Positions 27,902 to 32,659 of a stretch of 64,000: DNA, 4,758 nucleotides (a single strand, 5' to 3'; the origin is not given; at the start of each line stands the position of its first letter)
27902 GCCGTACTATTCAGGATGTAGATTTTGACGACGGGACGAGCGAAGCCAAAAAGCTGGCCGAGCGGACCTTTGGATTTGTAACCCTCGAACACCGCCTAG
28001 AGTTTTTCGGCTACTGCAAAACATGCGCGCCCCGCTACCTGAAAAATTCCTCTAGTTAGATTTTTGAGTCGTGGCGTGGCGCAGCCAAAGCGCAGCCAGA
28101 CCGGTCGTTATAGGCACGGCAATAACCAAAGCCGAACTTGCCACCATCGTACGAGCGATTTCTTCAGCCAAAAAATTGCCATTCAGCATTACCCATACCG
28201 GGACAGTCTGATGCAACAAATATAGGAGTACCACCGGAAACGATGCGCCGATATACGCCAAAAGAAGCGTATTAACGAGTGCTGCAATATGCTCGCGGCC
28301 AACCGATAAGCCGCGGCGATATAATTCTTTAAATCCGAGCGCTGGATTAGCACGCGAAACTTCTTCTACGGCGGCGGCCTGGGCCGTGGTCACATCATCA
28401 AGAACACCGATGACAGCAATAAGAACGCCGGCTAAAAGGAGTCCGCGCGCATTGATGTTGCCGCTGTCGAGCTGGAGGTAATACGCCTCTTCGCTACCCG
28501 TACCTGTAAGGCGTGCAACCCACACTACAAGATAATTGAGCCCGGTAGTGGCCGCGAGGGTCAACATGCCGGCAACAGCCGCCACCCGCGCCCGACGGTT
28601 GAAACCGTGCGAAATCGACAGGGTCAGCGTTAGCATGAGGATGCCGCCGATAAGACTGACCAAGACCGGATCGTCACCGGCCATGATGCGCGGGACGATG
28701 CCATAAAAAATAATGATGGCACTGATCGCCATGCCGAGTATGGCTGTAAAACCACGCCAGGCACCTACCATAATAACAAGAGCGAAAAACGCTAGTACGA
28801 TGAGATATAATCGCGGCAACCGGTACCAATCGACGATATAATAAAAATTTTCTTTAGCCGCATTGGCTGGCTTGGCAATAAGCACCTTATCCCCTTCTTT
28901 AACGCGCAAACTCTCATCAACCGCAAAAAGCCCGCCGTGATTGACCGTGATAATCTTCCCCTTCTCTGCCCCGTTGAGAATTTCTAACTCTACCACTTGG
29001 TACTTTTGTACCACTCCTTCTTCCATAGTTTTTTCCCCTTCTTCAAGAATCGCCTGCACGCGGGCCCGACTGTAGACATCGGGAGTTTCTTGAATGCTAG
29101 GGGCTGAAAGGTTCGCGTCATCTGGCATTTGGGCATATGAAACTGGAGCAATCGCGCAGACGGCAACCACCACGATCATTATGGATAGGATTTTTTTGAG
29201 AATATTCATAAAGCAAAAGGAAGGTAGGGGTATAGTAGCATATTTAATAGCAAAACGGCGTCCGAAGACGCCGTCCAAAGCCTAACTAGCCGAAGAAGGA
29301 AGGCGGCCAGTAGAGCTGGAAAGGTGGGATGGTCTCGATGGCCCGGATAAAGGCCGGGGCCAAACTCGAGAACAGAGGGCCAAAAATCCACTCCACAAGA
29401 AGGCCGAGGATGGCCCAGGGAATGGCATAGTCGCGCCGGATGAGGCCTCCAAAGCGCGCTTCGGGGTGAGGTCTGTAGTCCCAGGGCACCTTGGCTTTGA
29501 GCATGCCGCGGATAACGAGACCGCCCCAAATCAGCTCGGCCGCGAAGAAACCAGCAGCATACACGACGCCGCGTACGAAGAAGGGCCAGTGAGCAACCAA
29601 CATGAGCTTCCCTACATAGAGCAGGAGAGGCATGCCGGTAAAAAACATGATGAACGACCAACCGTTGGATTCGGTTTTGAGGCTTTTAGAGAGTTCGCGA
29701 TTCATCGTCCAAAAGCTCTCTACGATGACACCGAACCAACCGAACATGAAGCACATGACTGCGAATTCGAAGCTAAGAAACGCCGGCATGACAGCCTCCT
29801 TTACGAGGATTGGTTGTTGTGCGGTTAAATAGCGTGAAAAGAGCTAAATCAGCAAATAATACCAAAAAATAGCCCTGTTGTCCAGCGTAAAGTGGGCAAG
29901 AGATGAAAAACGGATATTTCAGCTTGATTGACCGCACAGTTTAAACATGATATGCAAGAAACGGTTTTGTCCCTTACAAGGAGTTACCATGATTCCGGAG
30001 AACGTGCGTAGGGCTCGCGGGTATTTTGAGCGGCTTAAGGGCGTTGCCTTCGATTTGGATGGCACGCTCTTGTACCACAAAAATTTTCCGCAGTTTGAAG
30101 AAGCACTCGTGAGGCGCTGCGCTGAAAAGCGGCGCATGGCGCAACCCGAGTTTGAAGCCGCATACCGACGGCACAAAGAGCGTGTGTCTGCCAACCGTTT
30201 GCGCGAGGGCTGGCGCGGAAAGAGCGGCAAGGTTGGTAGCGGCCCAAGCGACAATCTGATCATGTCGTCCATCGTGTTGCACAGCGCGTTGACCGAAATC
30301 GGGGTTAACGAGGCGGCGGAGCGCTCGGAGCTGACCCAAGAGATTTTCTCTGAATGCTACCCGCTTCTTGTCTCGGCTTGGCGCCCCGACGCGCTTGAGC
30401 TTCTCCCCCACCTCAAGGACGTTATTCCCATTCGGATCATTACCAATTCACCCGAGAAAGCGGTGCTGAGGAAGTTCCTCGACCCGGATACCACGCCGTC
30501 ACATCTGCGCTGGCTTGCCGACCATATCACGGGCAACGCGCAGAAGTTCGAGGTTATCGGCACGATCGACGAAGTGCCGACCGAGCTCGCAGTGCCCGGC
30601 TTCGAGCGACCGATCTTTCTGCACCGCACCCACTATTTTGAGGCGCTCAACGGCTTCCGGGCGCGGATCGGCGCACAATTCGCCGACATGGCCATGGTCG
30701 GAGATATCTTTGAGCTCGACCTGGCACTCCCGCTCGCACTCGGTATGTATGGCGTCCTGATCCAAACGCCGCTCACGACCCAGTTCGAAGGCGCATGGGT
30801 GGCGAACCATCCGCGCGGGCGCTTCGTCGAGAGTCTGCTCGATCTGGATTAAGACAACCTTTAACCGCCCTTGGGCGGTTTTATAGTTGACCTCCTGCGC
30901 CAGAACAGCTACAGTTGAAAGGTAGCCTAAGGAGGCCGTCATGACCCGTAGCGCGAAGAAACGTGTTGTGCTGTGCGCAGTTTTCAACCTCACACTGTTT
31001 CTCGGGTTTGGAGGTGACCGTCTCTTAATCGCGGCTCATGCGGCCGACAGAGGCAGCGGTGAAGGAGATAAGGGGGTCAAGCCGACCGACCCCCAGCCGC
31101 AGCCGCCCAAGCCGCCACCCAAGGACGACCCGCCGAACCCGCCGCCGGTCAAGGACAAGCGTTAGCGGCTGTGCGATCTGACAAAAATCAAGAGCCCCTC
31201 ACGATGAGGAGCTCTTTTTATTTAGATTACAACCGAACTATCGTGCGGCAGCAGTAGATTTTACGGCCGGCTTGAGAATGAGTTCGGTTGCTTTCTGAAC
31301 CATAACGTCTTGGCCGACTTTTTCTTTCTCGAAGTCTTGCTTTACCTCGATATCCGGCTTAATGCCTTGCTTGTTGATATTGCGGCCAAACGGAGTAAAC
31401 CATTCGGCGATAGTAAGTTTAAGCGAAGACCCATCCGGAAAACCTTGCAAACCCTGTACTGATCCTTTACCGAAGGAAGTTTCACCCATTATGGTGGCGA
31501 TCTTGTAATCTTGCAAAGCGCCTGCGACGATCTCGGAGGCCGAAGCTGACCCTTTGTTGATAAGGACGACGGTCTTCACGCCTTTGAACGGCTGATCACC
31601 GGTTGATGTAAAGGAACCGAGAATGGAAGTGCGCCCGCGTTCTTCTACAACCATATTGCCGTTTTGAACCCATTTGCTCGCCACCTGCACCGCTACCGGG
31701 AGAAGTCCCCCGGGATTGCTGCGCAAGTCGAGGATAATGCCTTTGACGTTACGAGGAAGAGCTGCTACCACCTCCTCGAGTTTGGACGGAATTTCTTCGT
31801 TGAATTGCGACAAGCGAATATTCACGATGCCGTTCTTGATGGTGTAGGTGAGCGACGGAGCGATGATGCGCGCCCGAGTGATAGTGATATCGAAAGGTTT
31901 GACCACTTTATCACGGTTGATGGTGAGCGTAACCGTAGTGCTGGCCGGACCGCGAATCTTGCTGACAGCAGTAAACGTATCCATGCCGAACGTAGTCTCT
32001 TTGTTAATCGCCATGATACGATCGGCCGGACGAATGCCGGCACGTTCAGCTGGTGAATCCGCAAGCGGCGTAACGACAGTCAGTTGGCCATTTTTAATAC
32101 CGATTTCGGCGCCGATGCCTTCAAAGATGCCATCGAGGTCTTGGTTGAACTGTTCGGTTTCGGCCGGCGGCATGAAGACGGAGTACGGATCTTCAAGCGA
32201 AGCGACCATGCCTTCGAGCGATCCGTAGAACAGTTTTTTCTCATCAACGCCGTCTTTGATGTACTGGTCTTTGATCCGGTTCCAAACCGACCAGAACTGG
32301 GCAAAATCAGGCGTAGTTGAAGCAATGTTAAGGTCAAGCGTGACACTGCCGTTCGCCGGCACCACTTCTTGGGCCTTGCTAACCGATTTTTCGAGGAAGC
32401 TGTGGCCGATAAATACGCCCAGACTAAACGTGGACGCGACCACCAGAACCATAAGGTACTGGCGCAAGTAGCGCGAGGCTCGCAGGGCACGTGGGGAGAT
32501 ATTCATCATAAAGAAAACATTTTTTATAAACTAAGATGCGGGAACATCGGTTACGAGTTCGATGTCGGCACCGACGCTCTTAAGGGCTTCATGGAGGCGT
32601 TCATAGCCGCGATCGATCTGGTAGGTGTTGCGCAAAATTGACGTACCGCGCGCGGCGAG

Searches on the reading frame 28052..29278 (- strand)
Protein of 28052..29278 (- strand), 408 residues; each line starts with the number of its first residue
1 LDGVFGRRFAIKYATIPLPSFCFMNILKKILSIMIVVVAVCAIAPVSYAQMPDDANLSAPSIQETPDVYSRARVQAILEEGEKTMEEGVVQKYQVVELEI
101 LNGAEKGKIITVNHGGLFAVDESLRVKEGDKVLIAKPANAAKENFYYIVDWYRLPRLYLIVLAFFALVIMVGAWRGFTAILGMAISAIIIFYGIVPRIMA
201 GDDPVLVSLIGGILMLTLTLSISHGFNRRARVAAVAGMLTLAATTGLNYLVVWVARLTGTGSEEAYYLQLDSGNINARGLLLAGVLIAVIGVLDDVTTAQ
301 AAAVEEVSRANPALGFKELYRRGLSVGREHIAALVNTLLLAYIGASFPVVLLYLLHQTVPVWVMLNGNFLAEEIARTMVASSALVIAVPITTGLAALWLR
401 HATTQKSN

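Call 62: search_protein_families(library=pfam, proteins=[window:28052-29278:-], max_evalue=0.00001)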
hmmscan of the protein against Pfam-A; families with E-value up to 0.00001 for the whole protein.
window:28052-29278:- (408 aa): 1 family
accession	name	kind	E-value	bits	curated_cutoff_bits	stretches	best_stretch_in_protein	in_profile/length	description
PF07907.16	YibE_F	-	4.6e-63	213.4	27.2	1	157-396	1-240/241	YibE/F-like protein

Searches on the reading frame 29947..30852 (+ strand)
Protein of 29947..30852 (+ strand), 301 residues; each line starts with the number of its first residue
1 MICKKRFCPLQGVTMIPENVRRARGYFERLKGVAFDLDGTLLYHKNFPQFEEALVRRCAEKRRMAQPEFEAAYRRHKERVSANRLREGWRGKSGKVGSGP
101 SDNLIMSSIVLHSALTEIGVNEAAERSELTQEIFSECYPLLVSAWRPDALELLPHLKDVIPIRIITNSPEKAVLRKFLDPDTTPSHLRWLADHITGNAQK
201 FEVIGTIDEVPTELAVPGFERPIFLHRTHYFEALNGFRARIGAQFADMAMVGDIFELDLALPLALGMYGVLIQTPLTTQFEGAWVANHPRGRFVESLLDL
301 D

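Call 62: search_protein_families(library=pfam, proteins=[window:29947-30852:+], max_evalue=0.00001)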
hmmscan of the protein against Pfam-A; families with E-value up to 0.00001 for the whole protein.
window:29947-30852:+ (301 aa): 1 family
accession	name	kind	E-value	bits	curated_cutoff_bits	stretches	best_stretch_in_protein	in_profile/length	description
PF00702.32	Hydrolase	-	7.1e-08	33.5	26.4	1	31-259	2-184/191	haloacid dehalogenase-like hydrolase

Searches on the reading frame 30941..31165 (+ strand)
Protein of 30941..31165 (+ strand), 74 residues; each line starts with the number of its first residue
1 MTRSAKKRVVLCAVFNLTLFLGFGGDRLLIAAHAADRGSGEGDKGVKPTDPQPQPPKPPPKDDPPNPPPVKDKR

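Call 37: search_protein_families(library=ncbifam, proteins=[window:30941-31165:+], max_evalue=1)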
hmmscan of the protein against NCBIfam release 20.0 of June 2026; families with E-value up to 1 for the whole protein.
window:30941-31165:+ (74 aa): 1 family
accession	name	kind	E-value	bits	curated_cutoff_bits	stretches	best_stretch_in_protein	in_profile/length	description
NF037973.1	metallo_SslE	exception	0.22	8.8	3000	1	6-70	7-73/1519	lipoprotein metalloprotease SslE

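Call 71: search_protein_families(library=pfam, proteins=[window:30941-31165:+], max_evalue=0.1)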
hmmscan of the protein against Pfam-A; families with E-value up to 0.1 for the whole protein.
window:30941-31165:+ (74 aa): 0 families

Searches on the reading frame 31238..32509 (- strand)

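Call 62: search_protein_families(library=pfam, proteins=[window:31238-32509:-], max_evalue=0.00001)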
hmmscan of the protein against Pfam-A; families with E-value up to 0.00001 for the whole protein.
window:31238-32509:- (423 aa): 5 families
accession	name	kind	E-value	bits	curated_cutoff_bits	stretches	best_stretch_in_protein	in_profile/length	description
PF03572.23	Peptidase_S41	-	2.1e-48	164.5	24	1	230-389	4-165/165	Peptidase family S41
PF22694.1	CtpB_N-like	-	4.9e-11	43.4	27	1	62-113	31-81/85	Activating protease CtpB N-terminal domain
PF17820.7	PDZ_6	-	2.1e-10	40.6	27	1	145-199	2-54/54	PDZ domain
PF00595.29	PDZ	-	2.9e-07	31.2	23.2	1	131-197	11-80/81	PDZ domain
PF13180.12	PDZ_2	-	1.2e-06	29.1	27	1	132-209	3-79/80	PDZ domain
